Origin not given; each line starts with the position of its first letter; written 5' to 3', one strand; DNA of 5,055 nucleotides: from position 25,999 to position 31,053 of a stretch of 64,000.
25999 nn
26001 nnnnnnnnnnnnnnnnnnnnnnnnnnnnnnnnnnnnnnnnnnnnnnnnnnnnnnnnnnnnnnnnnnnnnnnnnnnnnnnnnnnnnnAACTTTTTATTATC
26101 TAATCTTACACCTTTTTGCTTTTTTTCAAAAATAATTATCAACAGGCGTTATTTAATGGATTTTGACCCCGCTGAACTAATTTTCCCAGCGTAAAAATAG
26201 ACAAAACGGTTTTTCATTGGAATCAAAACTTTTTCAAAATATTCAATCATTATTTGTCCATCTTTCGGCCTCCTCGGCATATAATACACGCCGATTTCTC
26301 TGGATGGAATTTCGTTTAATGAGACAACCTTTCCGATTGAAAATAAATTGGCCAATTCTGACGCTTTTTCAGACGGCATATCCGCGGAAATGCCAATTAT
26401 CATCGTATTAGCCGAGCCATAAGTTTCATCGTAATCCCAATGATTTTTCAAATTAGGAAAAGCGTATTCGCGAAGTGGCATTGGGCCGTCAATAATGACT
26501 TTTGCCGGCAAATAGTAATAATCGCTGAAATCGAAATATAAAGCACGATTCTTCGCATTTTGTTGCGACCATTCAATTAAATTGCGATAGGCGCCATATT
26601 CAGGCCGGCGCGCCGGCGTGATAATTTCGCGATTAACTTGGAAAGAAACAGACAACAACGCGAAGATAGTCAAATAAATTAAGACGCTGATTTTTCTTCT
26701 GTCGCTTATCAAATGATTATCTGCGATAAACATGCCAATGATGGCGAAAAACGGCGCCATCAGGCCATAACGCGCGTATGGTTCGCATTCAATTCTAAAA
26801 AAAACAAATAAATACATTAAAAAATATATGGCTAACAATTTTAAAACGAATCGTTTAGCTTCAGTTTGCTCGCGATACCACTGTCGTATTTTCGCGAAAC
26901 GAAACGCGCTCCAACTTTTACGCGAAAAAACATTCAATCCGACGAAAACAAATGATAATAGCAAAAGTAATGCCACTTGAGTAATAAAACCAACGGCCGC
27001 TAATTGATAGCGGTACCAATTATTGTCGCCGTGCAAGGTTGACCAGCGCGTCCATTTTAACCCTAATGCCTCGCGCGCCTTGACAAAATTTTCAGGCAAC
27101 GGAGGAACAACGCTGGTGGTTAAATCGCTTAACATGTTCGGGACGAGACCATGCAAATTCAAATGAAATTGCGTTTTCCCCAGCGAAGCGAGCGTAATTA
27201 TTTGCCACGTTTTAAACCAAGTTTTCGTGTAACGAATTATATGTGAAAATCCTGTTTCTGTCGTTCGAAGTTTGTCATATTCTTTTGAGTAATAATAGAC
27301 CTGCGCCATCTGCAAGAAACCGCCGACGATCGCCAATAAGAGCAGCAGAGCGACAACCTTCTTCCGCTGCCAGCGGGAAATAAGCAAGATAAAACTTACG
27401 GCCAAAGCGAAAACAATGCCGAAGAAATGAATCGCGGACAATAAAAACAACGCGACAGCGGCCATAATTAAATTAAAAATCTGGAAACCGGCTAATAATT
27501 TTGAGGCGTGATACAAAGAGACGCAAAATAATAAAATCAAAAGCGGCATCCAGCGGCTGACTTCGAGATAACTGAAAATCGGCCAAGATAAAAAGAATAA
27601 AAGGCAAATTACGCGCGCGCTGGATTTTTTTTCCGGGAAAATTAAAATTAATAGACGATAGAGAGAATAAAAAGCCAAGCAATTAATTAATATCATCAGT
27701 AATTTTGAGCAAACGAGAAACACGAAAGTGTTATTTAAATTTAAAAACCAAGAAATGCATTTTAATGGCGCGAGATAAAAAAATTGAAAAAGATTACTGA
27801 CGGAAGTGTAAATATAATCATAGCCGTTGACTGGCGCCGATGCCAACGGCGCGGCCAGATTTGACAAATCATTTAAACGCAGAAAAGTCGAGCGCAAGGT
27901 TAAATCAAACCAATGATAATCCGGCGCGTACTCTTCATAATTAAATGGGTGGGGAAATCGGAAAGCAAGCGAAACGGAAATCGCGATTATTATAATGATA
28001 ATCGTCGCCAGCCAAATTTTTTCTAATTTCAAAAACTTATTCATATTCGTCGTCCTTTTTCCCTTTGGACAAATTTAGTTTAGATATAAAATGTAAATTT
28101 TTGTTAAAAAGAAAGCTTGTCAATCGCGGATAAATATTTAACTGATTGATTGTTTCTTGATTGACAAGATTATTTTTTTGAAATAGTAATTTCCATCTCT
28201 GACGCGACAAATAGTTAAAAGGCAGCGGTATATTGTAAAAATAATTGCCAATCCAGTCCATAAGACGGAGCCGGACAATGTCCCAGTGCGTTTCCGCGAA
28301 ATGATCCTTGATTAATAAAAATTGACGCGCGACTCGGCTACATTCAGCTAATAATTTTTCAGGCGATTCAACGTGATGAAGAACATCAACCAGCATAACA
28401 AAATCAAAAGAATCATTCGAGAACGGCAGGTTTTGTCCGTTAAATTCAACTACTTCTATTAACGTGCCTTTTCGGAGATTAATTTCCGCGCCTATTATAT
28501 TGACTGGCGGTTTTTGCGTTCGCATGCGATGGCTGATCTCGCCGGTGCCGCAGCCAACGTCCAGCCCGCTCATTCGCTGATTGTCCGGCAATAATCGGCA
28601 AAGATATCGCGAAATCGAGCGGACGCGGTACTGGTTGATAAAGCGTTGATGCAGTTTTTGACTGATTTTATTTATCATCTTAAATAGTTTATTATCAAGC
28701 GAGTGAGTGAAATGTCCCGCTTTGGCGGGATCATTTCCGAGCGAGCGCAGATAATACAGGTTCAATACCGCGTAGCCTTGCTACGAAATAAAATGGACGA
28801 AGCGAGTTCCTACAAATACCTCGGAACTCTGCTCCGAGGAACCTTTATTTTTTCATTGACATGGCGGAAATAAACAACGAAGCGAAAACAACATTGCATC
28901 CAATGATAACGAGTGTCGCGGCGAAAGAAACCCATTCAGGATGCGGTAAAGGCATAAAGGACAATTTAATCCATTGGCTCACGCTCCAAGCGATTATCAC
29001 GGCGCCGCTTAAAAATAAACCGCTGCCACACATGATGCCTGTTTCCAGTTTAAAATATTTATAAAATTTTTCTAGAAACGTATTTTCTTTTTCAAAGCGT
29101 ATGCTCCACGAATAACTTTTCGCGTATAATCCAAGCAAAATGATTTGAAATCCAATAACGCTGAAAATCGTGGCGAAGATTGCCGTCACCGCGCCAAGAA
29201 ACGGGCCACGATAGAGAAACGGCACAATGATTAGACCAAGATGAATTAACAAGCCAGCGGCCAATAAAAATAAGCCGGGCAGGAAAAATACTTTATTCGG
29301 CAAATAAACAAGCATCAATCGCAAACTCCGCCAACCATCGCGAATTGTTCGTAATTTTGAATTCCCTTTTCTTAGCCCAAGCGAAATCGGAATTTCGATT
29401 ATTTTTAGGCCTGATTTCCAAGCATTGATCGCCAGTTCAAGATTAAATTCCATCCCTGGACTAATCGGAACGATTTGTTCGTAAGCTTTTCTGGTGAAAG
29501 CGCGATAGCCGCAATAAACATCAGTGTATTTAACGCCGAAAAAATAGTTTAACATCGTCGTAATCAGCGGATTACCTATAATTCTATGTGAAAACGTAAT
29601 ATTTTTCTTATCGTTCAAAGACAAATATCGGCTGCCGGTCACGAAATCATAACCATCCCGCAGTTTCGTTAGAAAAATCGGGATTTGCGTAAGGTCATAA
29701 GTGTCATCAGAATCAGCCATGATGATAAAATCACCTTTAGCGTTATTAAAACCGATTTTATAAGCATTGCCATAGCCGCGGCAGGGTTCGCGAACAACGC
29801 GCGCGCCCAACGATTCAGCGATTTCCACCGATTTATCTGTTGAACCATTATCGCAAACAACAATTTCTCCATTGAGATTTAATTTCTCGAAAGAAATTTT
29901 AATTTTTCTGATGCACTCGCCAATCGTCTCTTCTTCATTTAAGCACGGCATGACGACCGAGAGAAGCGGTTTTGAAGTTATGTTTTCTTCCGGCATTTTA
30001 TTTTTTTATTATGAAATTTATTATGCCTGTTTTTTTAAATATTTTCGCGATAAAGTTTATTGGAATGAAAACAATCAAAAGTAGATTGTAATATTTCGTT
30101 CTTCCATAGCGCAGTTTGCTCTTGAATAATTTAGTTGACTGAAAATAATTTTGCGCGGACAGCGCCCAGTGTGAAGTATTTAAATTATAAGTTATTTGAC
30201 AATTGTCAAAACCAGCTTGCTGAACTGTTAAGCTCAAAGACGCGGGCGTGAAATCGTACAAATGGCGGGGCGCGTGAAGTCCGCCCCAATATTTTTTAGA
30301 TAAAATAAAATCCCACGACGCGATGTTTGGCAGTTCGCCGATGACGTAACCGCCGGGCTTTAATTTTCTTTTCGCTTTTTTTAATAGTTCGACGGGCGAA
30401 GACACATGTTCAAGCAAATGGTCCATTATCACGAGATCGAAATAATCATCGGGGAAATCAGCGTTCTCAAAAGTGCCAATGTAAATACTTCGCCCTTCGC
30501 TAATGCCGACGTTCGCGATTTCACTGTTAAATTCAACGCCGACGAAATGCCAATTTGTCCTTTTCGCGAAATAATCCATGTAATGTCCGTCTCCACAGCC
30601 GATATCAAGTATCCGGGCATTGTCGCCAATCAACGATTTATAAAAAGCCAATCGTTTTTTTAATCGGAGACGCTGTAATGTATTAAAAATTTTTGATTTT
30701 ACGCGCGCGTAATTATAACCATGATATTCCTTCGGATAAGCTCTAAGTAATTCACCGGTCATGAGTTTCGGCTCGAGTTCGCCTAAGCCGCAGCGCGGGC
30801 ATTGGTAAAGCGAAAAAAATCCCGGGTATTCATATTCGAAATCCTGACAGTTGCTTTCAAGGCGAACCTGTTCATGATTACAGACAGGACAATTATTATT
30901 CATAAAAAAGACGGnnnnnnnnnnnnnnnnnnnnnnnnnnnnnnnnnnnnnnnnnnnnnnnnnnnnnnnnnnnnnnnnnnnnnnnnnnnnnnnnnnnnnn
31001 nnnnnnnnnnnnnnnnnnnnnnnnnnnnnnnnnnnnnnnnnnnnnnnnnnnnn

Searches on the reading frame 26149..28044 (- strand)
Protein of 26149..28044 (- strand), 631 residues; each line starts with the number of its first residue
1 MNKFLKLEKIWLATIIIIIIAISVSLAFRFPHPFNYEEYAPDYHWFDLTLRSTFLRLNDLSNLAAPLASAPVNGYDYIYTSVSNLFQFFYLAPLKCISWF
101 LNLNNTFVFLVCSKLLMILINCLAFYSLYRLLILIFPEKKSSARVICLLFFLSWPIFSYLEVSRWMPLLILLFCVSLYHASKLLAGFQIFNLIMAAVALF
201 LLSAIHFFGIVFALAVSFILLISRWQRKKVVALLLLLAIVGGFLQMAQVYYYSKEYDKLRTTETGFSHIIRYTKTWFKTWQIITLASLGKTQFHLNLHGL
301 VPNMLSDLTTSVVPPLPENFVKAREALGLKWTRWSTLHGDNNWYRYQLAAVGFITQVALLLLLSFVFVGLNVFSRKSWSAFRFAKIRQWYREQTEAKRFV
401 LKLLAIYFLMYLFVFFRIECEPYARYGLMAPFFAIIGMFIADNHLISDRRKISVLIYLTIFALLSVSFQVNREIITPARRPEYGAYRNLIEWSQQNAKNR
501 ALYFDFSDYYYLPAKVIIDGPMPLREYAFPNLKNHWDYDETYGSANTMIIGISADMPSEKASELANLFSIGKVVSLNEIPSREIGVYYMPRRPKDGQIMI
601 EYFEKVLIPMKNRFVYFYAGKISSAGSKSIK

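Call 28: search_protein_families(library=pfam, proteins=[window:26149-28044:-], max_evalue=0.001)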
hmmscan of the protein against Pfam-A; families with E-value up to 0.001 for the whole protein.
window:26149-28044:- (631 aa): 0 families

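Call 37: search_protein_families(library=pfam, proteins=[window:26149-28044:-], max_evalue=1)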
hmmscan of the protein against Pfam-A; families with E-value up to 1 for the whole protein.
window:26149-28044:- (631 aa): 0 families

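Call 75: search_solved_structures(query=window:26149-28044:-, max_evalue=1)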
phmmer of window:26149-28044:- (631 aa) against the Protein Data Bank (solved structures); distinct sequences matched with E-value up to 1: 0.

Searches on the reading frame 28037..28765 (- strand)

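Call 28: search_protein_families(library=pfam, proteins=[window:28037-28765:-], max_evalue=0.001)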
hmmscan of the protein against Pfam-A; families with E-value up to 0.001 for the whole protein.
window:28037-28765:- (242 aa): 8 families
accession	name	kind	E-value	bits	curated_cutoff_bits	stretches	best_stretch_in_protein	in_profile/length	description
PF13489.12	Methyltransf_23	-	2.5e-16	60.3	27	1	46-203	4-162/164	Methyltransferase domain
PF08241.18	Methyltransf_11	-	6.5e-15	56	21.2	1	68-147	1-88/95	Methyltransferase domain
PF13649.12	Methyltransf_25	-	6.7e-11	43.2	27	1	68-147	2-94/97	Methyltransferase domain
PF13847.12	Methyltransf_31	-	8.1e-09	35.8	27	1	64-148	4-103/145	Methyltransferase domain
PF08242.18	Methyltransf_12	-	1.3e-08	35.8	30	1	68-147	1-93/98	Methyltransferase domain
PF07021.18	MetW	-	2.7e-07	30.9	21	1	54-169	6-122/193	Methionine biosynthesis protein MetW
PF01209.24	Ubie_methyltran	-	0.00047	20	20.1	0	21-146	14-143/233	ubiE/COQ5 methyltransferase family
PF05175.20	MTS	-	0.00078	19.6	23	0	52-98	20-66/170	Methyltransferase small domain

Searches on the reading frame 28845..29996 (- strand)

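Call 28: search_protein_families(library=pfam, proteins=[window:28845-29996:-], max_evalue=0.001)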
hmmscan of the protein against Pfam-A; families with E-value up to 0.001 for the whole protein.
window:28845-29996:- (383 aa): 2 families
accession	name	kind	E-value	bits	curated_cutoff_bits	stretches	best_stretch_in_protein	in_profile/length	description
PF00535.33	Glycos_transf_2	-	8.6e-30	104.3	23.3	1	13-175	1-167/168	Glycosyl transferase family 2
PF13641.12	Glyco_tranf_2_3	-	8.4e-09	36.2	27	1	12-136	3-135/230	Glycosyltransferase like family 2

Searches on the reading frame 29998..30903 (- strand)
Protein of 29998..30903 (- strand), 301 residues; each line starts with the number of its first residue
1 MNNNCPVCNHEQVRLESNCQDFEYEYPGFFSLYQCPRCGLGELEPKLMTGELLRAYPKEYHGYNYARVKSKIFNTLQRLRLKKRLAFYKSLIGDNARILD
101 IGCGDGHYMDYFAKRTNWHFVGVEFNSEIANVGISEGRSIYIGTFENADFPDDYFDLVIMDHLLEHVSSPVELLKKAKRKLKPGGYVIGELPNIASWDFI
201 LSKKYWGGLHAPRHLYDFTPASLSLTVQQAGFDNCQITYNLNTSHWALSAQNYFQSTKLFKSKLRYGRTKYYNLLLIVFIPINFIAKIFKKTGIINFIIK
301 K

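Call 28: search_protein_families(library=pfam, proteins=[window:29998-30903:-], max_evalue=0.001)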
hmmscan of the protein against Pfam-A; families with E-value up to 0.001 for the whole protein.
window:29998-30903:- (301 aa): 8 families
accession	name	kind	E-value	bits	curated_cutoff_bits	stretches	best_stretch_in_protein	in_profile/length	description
PF13489.12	Methyltransf_23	-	2.8e-23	82.9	27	1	81-235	9-162/164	Methyltransferase domain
PF08241.18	Methyltransf_11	-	2.6e-17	63.7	21.2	1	99-188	1-94/95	Methyltransferase domain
PF13649.12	Methyltransf_25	-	3.9e-14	53.5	27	1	98-185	1-97/97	Methyltransferase domain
PF13847.12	Methyltransf_31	-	1.3e-13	51.3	27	1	94-193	3-113/145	Methyltransferase domain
PF08242.18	Methyltransf_12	-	2.7e-12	47.7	30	1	99-186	1-97/98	Methyltransferase domain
PF07021.18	MetW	-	2.4e-11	44.1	21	1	89-199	8-117/193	Methionine biosynthesis protein MetW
PF08003.17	Methyltransf_9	-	0.00024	20.6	23.8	0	95-191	116-219/315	Protein of unknown function (DUF1698)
PF02353.26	CMAS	-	0.00039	20.3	27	1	81-187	49-162/273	Mycolic acid cyclopropane synthetase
